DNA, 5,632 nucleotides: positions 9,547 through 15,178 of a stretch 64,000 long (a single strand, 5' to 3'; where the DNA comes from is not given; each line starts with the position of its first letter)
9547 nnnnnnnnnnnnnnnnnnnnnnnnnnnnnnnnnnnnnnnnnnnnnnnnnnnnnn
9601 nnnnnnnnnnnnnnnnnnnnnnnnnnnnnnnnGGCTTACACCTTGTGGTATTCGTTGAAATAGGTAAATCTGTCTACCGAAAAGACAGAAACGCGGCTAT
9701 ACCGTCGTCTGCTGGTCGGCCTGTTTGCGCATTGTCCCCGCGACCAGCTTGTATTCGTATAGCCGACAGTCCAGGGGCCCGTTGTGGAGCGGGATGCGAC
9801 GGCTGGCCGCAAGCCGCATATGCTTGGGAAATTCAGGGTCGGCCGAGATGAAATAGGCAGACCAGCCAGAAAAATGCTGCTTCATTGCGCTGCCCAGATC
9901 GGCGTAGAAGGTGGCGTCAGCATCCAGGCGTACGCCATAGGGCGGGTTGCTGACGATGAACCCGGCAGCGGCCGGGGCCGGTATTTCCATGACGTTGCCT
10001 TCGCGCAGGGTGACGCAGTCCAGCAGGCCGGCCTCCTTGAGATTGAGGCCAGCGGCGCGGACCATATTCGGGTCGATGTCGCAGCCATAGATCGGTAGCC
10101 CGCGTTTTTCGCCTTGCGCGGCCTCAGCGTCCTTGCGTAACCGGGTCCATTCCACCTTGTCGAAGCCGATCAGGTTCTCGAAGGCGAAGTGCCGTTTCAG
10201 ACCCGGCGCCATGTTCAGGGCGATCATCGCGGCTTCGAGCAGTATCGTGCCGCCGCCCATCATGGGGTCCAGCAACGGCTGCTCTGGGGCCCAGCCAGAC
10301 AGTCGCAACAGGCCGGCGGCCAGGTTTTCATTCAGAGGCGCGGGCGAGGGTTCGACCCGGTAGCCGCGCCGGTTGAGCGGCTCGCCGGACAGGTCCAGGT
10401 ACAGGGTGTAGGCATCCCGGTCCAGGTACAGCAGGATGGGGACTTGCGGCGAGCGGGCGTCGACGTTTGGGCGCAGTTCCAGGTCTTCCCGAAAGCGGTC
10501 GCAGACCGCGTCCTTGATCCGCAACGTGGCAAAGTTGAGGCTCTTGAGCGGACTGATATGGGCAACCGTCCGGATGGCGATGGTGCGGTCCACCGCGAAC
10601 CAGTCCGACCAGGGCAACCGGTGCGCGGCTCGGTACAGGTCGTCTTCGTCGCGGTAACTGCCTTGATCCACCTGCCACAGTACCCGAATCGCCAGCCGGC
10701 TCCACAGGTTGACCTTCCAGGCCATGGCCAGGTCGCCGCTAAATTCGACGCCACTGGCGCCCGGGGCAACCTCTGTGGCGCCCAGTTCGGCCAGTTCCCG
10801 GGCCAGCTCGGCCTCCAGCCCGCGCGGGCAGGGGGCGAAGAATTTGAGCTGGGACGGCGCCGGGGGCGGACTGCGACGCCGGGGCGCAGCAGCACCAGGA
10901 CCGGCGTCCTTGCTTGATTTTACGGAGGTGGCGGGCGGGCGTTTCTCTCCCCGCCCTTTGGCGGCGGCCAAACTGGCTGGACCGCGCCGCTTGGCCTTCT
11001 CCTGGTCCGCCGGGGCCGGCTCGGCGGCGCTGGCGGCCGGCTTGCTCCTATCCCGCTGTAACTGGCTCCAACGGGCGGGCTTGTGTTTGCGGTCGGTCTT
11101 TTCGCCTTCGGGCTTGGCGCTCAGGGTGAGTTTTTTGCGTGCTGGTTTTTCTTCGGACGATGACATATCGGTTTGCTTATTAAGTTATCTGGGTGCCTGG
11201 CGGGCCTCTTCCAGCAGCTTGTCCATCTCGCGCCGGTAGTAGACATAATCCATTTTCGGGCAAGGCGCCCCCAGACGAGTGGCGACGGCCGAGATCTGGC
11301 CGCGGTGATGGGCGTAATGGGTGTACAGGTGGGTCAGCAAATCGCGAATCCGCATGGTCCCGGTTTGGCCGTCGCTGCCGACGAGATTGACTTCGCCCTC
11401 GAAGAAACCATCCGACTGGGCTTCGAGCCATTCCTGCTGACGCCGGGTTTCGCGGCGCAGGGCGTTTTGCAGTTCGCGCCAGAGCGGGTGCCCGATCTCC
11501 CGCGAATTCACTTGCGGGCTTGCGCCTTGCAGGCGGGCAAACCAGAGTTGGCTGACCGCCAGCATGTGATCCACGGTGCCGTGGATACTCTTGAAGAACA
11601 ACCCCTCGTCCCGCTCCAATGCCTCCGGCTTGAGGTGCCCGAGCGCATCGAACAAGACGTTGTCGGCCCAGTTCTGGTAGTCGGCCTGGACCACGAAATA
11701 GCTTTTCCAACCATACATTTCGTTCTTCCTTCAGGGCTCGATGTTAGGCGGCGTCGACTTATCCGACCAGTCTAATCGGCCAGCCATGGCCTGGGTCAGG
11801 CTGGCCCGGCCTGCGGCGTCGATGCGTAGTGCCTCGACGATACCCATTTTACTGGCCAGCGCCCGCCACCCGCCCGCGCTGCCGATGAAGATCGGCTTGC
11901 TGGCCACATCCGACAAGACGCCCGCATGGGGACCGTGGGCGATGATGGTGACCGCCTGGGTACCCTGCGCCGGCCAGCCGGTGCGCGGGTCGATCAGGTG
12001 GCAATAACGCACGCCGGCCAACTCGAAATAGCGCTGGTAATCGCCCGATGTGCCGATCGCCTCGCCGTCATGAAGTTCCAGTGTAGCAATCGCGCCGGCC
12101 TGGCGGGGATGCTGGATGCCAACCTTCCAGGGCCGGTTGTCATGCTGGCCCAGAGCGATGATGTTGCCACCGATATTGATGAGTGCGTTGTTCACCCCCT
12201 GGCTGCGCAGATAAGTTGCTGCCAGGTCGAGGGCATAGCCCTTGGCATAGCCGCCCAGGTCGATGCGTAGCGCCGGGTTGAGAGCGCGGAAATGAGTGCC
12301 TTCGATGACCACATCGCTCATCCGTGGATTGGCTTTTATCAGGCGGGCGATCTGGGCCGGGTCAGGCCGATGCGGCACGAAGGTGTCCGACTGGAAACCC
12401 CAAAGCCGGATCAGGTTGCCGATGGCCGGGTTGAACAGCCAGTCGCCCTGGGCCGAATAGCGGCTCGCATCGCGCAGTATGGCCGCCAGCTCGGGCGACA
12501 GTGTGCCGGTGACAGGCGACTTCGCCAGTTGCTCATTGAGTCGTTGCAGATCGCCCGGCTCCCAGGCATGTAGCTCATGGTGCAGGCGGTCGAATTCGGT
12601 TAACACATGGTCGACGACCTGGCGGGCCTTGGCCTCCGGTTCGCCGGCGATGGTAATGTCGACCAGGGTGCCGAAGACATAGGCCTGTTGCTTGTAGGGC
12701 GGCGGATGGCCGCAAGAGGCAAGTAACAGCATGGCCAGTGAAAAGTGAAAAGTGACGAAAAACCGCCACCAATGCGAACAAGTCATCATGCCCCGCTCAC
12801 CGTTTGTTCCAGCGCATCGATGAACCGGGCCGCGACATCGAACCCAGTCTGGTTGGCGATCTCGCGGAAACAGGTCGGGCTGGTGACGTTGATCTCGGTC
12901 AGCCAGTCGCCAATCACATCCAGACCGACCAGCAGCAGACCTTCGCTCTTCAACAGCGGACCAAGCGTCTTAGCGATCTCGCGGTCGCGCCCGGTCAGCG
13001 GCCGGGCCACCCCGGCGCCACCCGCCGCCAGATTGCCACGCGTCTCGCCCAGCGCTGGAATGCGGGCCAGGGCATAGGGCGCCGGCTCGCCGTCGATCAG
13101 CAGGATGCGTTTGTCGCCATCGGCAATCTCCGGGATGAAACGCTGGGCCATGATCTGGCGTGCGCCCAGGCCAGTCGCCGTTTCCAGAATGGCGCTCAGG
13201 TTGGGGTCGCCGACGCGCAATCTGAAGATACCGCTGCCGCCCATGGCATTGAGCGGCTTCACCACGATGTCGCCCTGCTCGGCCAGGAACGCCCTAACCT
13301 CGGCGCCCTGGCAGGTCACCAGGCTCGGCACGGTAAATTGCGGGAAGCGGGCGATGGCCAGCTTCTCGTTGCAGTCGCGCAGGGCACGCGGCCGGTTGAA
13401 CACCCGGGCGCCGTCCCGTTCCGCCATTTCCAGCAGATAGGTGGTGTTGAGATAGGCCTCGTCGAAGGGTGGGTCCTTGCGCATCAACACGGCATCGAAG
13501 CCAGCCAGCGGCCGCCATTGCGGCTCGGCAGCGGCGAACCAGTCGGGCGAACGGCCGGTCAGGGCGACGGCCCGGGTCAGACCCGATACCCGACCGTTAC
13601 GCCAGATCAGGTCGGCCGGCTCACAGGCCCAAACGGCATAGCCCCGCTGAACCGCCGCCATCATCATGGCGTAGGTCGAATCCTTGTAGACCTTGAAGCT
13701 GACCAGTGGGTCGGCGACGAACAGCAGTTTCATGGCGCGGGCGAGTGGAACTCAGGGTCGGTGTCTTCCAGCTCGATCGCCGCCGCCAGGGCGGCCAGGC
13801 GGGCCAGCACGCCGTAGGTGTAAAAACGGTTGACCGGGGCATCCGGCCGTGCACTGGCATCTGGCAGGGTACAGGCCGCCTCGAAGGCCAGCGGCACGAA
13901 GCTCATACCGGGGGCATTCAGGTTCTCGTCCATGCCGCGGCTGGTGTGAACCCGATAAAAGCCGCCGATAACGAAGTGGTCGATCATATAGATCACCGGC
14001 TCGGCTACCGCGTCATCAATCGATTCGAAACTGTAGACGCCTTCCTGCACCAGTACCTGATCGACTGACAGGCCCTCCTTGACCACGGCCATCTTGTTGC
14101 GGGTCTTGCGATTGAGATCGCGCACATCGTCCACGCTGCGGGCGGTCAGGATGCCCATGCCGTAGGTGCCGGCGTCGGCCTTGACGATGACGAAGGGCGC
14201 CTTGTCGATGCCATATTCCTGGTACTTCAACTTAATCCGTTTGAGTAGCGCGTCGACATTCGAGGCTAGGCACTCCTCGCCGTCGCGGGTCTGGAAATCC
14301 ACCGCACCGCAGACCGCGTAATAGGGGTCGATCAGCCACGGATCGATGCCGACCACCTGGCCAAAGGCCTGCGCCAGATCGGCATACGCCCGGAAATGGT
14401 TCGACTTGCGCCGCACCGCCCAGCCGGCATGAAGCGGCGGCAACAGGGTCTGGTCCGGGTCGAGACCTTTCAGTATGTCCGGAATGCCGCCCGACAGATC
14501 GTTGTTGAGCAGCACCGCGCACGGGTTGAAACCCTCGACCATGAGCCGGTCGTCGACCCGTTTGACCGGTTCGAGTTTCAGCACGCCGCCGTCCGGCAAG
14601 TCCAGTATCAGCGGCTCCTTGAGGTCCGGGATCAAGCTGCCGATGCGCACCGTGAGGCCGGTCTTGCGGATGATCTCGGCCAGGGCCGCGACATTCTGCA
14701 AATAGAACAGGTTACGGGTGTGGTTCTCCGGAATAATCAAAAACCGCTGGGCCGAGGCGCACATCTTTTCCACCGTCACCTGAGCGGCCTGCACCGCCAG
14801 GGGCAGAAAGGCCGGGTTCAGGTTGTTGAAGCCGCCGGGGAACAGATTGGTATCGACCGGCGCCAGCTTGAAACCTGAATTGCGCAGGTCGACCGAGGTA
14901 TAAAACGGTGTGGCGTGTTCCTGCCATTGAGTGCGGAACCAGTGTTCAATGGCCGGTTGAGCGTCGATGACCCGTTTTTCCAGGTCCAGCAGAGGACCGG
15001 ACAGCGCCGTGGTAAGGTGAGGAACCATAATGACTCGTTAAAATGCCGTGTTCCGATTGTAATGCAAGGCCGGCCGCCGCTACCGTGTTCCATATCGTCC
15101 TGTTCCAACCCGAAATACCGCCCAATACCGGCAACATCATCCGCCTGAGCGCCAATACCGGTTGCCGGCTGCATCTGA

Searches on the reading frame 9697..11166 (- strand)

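Call 60: search_protein_families(library=ncbifam, proteins=[window:9697-11166:-], max_evalue=1e-10)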
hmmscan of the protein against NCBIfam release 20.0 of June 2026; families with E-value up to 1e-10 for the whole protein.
window:9697-11166:- (489 aa): 3 families
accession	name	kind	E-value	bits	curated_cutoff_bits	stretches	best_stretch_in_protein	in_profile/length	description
NF008748.0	PRK11783.1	equivalog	9.2e-106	354.7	466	1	106-483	3-391/704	bifunctional 23S rRNA (guanine(2069)-N(7))-methyltransferase RlmK/23S rRNA (guanine(2445)-N(2))-methyltransferase RlmL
NF040721.1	Trm14_Arch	equivalog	3.4e-45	154.8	280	1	108-416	2-305/370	tRNA (guanine(6)-N2)-methyltransferase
TIGR01177.1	TIGR01177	hypoth_equivalog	6.2e-12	45.5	316.55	0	170-318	62-206/330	TIGR01177 family methyltransferase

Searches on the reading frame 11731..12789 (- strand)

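Call 60: search_protein_families(library=ncbifam, proteins=[window:11731-12789:-], max_evalue=1e-10)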
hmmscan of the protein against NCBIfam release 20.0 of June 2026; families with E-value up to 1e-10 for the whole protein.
window:11731-12789:- (352 aa): 1 family
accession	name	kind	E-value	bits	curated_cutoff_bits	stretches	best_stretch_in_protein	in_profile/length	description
NF007774.0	PRK10461.1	equivalog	3.5e-33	115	498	1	37-285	40-293/351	FAD:protein FMN transferase ApbE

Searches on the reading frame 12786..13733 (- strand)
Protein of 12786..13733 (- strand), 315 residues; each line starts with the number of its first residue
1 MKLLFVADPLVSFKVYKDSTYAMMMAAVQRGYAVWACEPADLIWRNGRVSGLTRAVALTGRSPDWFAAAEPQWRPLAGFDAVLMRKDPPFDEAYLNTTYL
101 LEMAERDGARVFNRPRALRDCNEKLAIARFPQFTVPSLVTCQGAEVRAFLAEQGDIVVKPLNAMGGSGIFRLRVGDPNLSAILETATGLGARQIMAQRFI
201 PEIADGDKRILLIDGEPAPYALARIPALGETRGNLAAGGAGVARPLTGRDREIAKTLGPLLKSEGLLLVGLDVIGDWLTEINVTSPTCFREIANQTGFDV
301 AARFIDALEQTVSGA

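Call 60: search_protein_families(library=ncbifam, proteins=[window:12786-13733:-], max_evalue=1e-10)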
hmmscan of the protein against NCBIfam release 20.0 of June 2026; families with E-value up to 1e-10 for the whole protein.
window:12786-13733:- (315 aa): 4 families
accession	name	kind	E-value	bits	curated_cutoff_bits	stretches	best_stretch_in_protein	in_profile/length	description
NF003573.0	PRK05246.1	equivalog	1.9e-128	427.7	272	1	1-313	2-314/316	glutathione synthase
TIGR01380.1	glut_syn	equivalog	2e-123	411.4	299.05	1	1-311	1-311/312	glutathione synthase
NF009110.0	PRK12458.1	subfamily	7.4e-57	192.9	408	1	1-312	1-331/349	glutathione synthetase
TIGR00768.1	rimK_fam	subfamily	1e-12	48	143.4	1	77-307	46-275/276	RimK family alpha-L-glutamate ligase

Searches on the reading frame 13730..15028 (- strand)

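Call 60: search_protein_families(library=ncbifam, proteins=[window:13730-15028:-], max_evalue=1e-10)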
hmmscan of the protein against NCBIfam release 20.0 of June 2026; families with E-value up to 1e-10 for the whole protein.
window:13730-15028:- (432 aa): 1 family
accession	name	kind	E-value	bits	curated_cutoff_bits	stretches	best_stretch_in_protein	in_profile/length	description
TIGR02049.1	gshA_ferroox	equivalog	4.7e-187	621.6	293.9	1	17-423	1-402/403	glutamate--cysteine ligase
